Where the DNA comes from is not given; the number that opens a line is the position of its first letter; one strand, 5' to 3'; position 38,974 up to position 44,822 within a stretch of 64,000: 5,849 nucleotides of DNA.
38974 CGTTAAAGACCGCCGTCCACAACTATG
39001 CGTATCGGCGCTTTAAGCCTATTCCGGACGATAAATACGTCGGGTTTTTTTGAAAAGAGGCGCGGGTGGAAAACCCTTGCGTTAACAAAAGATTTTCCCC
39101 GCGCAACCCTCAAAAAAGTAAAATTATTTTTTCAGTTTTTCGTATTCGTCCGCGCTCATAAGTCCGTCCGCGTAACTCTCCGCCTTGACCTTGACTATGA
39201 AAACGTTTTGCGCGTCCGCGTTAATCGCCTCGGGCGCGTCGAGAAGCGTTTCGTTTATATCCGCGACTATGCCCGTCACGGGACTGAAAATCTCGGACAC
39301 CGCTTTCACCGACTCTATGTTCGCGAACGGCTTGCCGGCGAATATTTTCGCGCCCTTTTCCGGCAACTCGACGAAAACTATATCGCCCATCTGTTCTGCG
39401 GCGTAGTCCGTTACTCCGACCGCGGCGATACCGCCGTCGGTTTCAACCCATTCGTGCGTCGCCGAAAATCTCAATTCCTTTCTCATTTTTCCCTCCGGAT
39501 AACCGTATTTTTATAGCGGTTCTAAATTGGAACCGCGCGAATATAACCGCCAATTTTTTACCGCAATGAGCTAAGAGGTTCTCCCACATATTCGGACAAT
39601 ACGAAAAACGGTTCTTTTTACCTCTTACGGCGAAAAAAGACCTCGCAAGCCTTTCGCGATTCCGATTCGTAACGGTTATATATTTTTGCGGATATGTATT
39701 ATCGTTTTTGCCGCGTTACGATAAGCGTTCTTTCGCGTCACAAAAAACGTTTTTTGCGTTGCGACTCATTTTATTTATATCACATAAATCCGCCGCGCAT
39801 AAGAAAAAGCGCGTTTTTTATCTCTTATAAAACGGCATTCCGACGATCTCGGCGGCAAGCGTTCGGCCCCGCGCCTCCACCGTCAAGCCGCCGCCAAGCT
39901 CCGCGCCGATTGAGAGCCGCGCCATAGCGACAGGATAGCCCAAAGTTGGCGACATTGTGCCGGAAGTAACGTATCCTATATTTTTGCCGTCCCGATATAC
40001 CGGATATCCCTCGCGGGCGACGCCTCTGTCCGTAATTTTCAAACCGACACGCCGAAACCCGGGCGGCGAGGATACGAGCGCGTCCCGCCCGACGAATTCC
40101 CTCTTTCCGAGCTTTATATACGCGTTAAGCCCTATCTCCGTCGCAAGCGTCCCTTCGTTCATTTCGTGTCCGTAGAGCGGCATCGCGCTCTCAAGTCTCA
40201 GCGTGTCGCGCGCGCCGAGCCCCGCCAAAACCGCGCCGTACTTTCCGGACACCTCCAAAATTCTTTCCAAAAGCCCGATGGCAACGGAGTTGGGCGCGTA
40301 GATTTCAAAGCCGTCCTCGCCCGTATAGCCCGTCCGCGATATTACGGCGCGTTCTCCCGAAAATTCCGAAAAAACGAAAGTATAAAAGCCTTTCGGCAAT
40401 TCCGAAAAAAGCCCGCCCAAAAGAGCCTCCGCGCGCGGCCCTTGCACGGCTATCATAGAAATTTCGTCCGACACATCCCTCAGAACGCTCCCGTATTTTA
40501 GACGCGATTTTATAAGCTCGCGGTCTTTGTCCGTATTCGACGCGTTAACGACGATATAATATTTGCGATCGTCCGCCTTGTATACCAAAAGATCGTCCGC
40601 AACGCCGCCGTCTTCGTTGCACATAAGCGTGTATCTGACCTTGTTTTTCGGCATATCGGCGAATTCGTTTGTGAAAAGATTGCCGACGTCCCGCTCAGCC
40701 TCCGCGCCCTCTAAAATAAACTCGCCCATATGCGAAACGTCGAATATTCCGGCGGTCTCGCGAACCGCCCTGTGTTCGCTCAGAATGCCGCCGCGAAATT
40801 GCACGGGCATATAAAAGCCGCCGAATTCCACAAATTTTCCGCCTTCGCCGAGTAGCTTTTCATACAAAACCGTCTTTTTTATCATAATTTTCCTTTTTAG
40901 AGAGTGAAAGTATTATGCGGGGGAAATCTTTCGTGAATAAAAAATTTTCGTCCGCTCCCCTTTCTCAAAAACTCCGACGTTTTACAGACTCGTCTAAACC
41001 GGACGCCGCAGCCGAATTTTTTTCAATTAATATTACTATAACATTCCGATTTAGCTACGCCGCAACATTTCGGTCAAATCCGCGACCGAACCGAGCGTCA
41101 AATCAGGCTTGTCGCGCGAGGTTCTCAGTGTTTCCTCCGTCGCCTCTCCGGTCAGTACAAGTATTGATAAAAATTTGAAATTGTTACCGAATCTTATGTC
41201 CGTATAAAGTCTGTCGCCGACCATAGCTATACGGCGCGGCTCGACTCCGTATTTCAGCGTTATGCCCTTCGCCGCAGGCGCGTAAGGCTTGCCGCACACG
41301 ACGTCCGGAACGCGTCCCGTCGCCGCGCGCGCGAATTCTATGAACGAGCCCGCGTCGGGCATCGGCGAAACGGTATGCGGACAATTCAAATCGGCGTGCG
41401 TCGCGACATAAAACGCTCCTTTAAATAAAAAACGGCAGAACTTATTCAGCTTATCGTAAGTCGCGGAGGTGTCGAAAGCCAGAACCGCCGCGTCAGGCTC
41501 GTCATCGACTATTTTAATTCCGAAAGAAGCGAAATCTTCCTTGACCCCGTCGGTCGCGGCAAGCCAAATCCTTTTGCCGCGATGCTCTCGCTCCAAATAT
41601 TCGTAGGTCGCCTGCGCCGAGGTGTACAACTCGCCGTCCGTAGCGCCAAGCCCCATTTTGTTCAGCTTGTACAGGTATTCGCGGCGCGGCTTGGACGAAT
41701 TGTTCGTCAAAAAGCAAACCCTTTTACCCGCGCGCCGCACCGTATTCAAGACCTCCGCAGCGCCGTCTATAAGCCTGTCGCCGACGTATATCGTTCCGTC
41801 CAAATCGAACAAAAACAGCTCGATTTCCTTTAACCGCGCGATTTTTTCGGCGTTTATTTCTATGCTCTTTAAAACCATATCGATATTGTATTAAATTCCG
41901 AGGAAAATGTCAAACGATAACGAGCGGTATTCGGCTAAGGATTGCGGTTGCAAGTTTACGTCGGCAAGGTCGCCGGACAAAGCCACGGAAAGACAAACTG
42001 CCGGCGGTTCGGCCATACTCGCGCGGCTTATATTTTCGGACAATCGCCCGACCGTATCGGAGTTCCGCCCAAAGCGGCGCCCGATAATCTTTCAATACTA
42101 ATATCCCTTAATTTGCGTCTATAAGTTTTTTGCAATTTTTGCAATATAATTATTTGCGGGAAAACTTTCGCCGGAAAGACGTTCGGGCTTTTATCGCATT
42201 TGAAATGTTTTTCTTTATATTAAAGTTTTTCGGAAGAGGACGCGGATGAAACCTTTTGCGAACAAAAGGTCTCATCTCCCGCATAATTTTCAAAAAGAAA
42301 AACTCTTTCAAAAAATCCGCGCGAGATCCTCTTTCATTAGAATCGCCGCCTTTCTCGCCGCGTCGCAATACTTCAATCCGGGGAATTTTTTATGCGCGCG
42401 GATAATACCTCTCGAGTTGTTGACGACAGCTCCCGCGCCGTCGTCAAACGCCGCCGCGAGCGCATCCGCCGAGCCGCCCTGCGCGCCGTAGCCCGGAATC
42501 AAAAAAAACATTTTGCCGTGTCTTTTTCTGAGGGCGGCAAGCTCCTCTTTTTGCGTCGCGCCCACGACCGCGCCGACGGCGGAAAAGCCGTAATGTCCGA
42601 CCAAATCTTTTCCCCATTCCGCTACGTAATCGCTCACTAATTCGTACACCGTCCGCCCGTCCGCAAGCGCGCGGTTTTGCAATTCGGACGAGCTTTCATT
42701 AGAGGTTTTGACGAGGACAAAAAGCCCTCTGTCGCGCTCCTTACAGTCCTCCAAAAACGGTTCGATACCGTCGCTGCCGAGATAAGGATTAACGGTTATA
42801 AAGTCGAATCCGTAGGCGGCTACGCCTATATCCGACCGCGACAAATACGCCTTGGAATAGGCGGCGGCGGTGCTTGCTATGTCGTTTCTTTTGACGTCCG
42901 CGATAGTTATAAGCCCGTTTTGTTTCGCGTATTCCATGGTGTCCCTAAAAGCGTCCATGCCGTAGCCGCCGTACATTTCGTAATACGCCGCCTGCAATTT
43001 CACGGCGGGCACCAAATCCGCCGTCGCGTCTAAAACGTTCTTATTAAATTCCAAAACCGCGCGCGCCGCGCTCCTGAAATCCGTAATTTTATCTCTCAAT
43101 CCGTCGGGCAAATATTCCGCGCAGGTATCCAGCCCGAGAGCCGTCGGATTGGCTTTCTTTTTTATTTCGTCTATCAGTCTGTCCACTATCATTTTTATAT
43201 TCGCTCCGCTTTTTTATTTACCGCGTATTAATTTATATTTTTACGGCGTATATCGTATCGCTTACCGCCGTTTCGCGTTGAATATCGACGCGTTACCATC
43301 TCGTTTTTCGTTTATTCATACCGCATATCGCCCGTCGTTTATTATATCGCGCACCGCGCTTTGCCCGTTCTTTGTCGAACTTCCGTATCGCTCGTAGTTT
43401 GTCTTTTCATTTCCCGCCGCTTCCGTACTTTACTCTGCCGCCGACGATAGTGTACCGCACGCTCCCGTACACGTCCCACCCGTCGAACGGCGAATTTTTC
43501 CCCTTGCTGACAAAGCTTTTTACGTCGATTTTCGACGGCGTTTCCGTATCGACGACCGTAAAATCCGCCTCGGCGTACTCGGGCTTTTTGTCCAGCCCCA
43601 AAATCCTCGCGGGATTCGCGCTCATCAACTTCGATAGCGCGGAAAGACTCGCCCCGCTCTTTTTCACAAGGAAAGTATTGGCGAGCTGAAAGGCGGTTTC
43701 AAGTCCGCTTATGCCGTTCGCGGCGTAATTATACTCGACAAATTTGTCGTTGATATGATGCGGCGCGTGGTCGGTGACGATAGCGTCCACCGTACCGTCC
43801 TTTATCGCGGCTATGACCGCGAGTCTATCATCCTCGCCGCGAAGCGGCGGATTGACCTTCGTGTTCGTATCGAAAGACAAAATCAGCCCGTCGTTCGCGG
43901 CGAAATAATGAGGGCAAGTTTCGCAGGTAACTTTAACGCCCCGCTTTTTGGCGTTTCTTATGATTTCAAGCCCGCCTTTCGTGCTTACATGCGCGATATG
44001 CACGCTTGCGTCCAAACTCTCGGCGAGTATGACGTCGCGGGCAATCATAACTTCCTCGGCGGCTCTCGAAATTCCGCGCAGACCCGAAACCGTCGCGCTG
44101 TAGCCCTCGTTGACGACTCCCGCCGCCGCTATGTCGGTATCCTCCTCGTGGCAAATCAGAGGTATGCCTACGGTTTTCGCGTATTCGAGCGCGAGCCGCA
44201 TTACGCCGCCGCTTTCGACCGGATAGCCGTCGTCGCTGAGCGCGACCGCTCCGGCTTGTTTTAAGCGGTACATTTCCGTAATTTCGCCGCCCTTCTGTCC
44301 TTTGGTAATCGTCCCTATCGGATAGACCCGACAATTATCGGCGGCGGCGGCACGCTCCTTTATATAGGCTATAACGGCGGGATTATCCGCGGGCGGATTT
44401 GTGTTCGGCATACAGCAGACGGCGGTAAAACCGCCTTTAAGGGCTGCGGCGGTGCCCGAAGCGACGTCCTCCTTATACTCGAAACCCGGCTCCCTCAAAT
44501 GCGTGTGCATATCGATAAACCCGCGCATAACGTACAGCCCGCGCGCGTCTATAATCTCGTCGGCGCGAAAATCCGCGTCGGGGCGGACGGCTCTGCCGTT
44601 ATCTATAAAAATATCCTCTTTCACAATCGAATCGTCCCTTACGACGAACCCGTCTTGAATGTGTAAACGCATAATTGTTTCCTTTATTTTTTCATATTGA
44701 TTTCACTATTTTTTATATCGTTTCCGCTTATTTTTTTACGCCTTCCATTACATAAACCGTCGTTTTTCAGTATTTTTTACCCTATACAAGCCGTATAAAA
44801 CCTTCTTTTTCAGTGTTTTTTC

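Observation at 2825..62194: Dense family of ~65-bp hairpin repeats (REP1) in almost every intergenic region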

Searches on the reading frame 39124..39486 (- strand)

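Call 53: search_protein_families(library=pfam, proteins=[window:39124-39486:-], max_evalue=0.01)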
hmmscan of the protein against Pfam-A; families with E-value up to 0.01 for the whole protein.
window:39124-39486:- (120 aa): 2 families
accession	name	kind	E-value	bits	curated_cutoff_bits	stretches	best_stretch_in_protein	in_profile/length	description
PF01597.25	GCV_H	-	1.4e-34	119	22.2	1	5-119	1-119/122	Glycine cleavage H-protein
PF00364.28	Biotin_lipoyl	-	0.00012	22.2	22.1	1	43-78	22-57/73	Biotin-requiring enzyme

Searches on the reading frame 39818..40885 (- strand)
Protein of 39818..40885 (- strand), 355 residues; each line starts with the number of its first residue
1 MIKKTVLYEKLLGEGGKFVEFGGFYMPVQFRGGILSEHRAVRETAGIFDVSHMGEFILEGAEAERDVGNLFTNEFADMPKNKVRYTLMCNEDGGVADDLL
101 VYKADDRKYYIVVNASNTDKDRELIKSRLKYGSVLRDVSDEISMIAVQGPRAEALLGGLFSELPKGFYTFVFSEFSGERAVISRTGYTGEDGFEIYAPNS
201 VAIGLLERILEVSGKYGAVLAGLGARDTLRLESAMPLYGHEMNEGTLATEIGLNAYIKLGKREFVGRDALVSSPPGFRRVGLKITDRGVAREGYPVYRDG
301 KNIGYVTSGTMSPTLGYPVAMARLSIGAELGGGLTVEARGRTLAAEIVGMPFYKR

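Call 53: search_protein_families(library=pfam, proteins=[window:39818-40885:-], max_evalue=0.01)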
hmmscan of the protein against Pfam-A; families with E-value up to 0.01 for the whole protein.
window:39818-40885:- (355 aa): 2 families
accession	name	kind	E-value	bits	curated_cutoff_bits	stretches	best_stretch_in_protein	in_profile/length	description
PF01571.26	GCV_T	-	5.7e-80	268.7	25.6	1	7-254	1-253/255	Aminomethyltransferase folate-binding domain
PF08669.17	GCV_T_C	-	1.5e-22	79.7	25.9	1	278-354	2-80/80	Glycine cleavage T-protein C-terminal barrel domain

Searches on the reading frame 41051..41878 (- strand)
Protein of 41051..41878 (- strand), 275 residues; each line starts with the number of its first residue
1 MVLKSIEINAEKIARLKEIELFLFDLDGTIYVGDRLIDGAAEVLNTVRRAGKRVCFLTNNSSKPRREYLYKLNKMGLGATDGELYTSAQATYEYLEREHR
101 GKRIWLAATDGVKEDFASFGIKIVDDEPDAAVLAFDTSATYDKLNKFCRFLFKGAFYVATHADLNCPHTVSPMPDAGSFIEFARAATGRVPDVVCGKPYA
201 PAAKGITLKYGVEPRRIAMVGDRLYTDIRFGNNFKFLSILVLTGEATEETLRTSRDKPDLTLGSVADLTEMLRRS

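Call 53: search_protein_families(library=pfam, proteins=[window:41051-41878:-], max_evalue=0.01)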
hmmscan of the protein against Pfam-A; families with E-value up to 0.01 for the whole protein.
window:41051-41878:- (275 aa): 5 families
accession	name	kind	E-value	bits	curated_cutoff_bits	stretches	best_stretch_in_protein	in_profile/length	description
PF13344.12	Hydrolase_6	-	3.3e-28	98.1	27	1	22-122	1-101/101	Haloacid dehalogenase-like hydrolase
PF13242.12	Hydrolase_like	-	1.5e-17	63.7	22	1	194-268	1-75/75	HAD-hyrolase-like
PF00702.32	Hydrolase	-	4.4e-14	53.7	26.4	1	19-233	1-189/191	haloacid dehalogenase-like hydrolase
PF09419.16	PGP_phosphatase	-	0.0021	18.1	20.4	1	213-240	135-162/168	Mitochondrial PGP phosphatase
PF13419.12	HAD_2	-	0.0042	17.7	23.8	0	195-239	133-176/178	Haloacid dehalogenase-like hydrolase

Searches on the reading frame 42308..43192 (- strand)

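Call 53: search_protein_families(library=pfam, proteins=[window:42308-43192:-], max_evalue=0.01)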
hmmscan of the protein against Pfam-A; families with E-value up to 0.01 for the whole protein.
window:42308-43192:- (294 aa): 1 family
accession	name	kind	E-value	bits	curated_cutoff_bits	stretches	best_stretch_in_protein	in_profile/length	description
PF00215.30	OMPdecase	-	9e-24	85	27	1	52-267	17-212/221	Orotidine 5'-phosphate decarboxylase / HUMPS family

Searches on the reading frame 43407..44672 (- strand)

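Call 53: search_protein_families(library=pfam, proteins=[window:43407-44672:-], max_evalue=0.01)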
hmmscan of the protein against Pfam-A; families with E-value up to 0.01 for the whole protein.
window:43407-44672:- (421 aa): 4 families
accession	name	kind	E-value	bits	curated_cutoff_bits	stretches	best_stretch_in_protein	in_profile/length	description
PF01979.26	Amidohydro_1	-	4.7e-24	85.7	25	1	47-414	1-344/345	Amidohydrolase family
PF07969.17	Amidohydro_3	-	2.1e-12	47.7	29.7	2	39-78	1-41/472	Amidohydrolase family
PF12890.13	DHOase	-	1.5e-08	35.3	21.2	1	49-232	5-140/142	Dihydro-orotase-like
PF01026.27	TatD_DNase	-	0.0038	17.1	27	0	53-187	1-140/253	TatD related DNase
